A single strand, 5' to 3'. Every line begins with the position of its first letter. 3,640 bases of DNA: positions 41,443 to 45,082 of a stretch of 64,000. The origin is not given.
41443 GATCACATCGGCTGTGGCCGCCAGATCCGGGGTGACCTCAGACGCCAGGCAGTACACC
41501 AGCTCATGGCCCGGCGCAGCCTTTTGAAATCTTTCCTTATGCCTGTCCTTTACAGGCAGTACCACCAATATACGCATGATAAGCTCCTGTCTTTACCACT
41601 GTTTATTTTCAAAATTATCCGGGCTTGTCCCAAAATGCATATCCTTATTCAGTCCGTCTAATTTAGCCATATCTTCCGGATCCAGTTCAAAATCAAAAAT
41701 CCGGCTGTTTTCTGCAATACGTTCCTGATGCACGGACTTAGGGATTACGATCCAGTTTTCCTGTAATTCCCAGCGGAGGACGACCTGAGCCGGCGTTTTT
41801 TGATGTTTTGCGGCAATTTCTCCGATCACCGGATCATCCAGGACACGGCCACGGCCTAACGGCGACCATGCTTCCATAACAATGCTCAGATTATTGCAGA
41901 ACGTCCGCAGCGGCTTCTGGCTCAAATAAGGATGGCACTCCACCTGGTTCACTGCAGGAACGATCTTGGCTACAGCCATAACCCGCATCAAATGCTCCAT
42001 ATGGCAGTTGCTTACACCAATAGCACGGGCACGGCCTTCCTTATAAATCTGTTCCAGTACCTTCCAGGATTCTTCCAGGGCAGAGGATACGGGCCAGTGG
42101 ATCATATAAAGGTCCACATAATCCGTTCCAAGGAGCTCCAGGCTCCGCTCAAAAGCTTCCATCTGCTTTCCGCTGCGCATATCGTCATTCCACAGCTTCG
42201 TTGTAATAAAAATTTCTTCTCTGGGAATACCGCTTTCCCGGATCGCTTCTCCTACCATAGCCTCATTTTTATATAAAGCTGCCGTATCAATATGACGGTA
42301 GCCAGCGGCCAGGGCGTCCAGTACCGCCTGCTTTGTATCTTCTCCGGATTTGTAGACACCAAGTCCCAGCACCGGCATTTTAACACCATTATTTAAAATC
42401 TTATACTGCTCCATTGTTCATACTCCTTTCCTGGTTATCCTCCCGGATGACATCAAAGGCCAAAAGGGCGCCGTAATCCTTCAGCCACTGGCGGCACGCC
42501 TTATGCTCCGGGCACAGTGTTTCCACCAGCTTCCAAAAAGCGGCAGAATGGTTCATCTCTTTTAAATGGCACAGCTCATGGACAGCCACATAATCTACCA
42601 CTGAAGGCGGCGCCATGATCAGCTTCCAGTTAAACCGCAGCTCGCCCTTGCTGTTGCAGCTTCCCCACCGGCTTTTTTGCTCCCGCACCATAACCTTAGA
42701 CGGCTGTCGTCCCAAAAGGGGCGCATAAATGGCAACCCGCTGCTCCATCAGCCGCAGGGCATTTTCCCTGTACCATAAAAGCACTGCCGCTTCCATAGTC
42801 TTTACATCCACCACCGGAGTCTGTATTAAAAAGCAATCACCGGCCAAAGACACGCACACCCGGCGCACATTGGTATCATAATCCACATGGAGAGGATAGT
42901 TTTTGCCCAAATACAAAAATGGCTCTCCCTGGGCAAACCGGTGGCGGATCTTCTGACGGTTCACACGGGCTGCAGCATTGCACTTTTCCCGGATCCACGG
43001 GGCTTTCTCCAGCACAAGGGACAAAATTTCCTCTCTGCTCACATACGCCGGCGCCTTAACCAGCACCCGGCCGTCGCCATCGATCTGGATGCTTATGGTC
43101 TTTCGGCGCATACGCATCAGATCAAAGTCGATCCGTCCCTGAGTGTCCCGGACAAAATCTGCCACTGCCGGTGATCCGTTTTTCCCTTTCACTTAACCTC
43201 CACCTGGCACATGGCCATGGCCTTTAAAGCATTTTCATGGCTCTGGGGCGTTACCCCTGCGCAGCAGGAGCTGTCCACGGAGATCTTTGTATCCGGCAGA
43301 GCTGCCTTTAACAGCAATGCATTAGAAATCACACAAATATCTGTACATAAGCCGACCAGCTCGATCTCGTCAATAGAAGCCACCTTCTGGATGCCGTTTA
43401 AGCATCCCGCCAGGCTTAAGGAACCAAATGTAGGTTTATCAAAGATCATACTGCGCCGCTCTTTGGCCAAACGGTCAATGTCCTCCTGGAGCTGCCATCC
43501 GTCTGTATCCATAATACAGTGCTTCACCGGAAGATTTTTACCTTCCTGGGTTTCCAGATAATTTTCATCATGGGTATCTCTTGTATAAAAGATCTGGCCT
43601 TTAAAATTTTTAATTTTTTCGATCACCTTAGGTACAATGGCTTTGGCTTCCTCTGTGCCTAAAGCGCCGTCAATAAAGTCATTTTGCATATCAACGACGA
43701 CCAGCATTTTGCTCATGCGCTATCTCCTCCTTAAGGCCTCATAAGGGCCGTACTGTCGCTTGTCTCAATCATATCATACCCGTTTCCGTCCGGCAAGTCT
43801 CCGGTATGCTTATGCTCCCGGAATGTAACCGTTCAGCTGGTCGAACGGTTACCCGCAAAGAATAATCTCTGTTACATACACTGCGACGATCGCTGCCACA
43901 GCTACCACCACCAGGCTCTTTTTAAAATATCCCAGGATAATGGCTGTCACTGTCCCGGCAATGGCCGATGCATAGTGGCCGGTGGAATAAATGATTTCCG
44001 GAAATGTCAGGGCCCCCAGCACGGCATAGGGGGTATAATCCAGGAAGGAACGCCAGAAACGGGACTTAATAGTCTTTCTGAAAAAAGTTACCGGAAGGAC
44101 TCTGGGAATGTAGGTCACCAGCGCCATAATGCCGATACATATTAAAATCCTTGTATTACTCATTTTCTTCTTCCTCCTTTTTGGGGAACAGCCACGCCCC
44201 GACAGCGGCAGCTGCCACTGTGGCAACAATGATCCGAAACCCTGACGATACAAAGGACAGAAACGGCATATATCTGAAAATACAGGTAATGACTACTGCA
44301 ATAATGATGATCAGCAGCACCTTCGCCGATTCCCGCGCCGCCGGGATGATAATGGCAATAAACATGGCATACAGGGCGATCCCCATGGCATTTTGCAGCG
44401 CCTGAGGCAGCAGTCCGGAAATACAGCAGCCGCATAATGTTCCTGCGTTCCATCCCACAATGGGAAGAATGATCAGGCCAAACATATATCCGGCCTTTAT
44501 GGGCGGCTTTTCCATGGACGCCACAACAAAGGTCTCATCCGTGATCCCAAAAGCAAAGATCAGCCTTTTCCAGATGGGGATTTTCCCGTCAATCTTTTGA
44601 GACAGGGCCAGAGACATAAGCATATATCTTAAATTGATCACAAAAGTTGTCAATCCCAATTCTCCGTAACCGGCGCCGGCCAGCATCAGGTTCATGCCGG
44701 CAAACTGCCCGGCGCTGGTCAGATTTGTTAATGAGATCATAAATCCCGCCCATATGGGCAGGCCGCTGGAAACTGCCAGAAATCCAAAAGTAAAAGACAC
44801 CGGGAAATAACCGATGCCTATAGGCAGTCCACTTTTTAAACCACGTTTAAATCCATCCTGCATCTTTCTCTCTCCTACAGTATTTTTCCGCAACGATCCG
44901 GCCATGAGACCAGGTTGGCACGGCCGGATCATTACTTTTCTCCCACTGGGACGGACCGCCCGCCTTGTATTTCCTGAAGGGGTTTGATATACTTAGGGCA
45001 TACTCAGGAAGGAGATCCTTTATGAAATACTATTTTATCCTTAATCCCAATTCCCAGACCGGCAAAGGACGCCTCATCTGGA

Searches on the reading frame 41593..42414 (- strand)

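Call 61: search_protein_families(library=pfam, proteins=[window:41593-42414:-], max_evalue=0.00001)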
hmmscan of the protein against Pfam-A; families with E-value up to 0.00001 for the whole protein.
window:41593-42414:- (273 aa): 1 family
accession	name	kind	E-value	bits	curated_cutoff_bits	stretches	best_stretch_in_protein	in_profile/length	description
PF00248.27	Aldo_ket_red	-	1.8e-58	198.4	24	1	23-256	17-290/291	Aldo/keto reductase family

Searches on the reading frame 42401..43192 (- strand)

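Call 61: search_protein_families(library=pfam, proteins=[window:42401-43192:-], max_evalue=0.00001)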
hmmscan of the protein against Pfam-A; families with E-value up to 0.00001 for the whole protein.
window:42401-43192:- (263 aa): 1 family
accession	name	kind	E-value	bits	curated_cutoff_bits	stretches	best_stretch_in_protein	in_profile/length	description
PF01863.23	YgjP-like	-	2.5e-62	211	26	1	31-239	1-206/207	YgjP-like, metallopeptidase domain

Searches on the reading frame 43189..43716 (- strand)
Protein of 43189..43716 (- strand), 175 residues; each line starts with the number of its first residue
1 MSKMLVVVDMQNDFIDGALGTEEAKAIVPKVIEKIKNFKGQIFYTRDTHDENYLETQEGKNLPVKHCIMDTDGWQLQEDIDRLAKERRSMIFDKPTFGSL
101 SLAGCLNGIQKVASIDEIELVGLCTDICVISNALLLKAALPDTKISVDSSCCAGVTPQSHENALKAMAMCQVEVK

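Call 61: search_protein_families(library=pfam, proteins=[window:43189-43716:-], max_evalue=0.00001)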
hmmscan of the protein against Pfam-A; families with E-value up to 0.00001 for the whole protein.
window:43189-43716:- (175 aa): 1 family
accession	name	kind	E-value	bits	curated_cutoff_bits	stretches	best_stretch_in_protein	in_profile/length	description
PF00857.26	Isochorismatase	-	8.5e-26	91.5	27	1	4-172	2-168/175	Isochorismatase domain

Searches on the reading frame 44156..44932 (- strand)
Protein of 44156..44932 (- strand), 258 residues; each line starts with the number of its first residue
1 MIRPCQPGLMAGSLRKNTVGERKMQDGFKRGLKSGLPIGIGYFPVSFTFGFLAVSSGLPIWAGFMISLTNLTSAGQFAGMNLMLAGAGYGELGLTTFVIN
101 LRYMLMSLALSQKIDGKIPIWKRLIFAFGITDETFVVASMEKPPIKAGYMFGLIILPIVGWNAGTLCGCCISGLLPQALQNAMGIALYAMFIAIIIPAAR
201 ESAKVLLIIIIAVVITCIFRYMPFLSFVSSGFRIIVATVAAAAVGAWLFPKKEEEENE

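Call 61: search_protein_families(library=pfam, proteins=[window:44156-44932:-], max_evalue=0.00001)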
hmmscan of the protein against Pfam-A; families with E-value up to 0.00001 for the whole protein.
window:44156-44932:- (258 aa): 1 family
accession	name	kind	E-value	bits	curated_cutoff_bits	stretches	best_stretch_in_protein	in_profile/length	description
PF03591.19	AzlC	-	2.8e-40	138.4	32.1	1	37-174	1-136/137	AzlC protein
